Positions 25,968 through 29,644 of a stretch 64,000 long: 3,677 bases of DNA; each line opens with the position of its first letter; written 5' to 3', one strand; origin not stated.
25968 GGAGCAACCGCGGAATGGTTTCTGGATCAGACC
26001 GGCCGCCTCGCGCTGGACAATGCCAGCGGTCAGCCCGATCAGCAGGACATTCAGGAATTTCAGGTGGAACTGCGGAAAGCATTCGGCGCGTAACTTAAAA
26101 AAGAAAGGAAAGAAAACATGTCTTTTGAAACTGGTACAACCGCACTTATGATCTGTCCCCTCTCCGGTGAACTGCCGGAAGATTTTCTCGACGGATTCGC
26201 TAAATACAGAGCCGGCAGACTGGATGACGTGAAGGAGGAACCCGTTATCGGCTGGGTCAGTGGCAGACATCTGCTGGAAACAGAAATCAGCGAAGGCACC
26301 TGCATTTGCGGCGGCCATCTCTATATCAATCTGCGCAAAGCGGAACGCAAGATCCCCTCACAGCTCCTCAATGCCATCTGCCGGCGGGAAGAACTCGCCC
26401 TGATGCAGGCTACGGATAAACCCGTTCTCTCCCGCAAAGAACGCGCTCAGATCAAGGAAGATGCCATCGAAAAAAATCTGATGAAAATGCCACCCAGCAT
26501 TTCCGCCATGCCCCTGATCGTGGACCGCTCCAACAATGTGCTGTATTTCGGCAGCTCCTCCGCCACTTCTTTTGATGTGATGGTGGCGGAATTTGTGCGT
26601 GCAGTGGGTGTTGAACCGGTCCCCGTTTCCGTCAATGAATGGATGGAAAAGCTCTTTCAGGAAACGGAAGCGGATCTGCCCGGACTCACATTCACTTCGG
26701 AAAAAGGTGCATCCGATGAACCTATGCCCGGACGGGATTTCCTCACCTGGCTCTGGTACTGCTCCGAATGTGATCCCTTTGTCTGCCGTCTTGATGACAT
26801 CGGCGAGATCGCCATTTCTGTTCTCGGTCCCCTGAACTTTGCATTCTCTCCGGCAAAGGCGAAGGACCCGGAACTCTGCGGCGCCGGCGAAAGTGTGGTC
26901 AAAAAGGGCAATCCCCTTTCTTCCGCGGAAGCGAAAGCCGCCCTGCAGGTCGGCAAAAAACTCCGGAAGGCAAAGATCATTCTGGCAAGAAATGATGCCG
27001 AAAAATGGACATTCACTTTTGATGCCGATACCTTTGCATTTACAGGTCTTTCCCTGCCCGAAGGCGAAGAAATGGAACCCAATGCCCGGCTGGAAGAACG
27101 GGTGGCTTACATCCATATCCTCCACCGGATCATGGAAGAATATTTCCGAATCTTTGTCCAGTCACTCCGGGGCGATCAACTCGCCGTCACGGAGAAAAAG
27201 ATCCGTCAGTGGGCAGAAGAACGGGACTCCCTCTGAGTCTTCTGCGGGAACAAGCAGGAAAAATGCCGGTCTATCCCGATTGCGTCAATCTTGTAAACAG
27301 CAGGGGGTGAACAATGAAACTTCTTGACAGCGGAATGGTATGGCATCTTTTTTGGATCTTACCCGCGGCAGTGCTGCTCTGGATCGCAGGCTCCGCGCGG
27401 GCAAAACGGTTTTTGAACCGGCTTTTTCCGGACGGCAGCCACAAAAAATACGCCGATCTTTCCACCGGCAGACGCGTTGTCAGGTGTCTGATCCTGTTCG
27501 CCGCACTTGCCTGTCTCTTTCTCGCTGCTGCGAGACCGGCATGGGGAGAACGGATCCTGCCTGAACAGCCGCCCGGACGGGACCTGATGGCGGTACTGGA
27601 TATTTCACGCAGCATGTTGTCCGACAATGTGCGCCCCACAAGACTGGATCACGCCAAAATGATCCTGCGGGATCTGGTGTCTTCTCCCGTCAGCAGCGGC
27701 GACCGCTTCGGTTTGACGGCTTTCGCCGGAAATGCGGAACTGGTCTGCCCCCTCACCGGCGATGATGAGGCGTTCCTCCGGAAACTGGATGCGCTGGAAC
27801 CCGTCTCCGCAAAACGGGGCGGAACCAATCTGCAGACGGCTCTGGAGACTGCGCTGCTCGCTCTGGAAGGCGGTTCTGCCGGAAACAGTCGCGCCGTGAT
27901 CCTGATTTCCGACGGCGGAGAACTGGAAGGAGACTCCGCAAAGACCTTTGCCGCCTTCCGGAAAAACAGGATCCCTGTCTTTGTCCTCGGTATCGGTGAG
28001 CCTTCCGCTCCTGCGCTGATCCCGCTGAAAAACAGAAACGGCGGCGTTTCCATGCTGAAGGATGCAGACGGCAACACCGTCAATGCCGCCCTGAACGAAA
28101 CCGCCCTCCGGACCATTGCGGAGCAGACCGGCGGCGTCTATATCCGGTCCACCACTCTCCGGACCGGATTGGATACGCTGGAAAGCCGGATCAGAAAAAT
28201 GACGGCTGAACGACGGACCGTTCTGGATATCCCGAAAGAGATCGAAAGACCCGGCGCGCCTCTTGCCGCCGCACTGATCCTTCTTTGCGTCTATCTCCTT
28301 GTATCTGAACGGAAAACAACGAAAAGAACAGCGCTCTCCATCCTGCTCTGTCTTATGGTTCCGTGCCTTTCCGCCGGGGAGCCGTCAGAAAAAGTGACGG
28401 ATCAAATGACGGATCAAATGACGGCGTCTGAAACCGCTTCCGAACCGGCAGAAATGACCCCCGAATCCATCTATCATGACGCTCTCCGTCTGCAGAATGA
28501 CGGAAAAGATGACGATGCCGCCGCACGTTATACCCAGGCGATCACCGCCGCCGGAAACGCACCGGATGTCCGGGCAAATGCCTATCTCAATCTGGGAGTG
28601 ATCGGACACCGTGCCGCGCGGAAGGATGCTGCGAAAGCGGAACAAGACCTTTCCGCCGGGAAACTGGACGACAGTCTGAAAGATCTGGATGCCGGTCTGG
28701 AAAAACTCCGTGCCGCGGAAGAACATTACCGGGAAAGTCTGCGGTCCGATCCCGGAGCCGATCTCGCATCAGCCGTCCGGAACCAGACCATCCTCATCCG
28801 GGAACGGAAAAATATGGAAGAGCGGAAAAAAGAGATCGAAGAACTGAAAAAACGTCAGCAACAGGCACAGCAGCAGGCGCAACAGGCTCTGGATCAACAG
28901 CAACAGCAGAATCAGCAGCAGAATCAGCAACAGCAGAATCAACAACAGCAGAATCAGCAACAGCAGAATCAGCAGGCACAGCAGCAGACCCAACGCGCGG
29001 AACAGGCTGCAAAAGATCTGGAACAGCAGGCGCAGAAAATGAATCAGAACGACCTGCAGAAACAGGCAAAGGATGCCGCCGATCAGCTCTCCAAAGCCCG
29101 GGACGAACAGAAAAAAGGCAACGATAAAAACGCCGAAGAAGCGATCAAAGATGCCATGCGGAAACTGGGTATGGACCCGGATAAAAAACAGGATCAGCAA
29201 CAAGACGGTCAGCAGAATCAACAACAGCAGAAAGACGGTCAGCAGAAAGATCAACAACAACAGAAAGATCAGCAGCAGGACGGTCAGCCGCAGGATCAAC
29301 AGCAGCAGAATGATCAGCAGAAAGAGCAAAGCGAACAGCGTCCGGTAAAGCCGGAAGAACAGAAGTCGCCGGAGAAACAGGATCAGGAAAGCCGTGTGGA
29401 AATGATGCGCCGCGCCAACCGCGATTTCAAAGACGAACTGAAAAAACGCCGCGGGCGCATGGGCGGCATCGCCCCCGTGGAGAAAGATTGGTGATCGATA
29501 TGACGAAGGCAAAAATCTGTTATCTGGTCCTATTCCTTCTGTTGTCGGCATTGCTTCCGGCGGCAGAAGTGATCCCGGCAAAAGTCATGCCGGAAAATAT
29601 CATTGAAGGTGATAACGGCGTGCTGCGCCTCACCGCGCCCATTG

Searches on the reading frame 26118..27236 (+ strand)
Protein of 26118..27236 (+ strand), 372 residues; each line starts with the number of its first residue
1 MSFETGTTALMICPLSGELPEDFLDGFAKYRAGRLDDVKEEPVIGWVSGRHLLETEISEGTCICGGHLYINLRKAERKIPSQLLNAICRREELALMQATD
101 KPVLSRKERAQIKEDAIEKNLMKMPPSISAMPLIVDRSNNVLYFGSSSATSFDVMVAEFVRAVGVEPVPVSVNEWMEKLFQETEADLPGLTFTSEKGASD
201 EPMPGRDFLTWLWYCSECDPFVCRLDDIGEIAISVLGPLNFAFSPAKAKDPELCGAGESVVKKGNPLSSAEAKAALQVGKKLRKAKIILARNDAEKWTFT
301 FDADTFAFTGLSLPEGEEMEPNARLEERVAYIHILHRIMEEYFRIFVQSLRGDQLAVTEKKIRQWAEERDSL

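Call 70: search_protein_families(library=pfam, proteins=[window:26118-27236:+], max_evalue=0.00001)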
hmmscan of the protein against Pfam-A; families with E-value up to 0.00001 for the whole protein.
window:26118-27236:+ (372 aa): 1 family
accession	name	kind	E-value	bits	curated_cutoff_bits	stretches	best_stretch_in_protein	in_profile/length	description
PF04381.17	RdgC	-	1.3e-08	35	25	1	44-170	42-164/298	Putative exonuclease, RdgC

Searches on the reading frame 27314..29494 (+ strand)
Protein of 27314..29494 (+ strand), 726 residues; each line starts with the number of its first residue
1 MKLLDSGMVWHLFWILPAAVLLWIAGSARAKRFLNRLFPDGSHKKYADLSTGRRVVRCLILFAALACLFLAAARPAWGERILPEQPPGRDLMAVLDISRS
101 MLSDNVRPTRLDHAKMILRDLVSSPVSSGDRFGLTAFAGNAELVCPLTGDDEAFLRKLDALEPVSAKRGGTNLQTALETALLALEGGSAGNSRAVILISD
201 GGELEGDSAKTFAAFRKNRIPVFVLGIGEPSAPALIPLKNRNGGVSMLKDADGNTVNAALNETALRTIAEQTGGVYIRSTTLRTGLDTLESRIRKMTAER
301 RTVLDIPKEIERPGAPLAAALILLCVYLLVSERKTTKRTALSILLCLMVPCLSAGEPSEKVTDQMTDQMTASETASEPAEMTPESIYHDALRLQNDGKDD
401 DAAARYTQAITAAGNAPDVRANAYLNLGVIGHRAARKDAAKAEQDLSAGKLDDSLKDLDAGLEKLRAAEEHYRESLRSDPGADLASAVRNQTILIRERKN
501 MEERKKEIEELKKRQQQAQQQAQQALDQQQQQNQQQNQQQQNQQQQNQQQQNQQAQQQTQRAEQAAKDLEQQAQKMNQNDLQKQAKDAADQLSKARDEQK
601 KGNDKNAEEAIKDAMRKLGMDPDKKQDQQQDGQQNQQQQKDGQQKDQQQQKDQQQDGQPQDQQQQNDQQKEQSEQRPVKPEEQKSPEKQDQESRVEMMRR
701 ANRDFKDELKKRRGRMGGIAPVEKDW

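Call 70: search_protein_families(library=pfam, proteins=[window:27314-29494:+], max_evalue=0.00001)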
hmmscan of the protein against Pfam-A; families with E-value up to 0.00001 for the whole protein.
window:27314-29494:+ (726 aa): 2 families
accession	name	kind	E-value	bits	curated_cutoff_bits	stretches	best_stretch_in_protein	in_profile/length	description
PF13519.12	VWA_2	-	1e-21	78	27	1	91-201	1-106/107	von Willebrand factor type A domain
PF00092.34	VWA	-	3.8e-14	53.7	23.8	1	90-241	1-153/174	von Willebrand factor type A domain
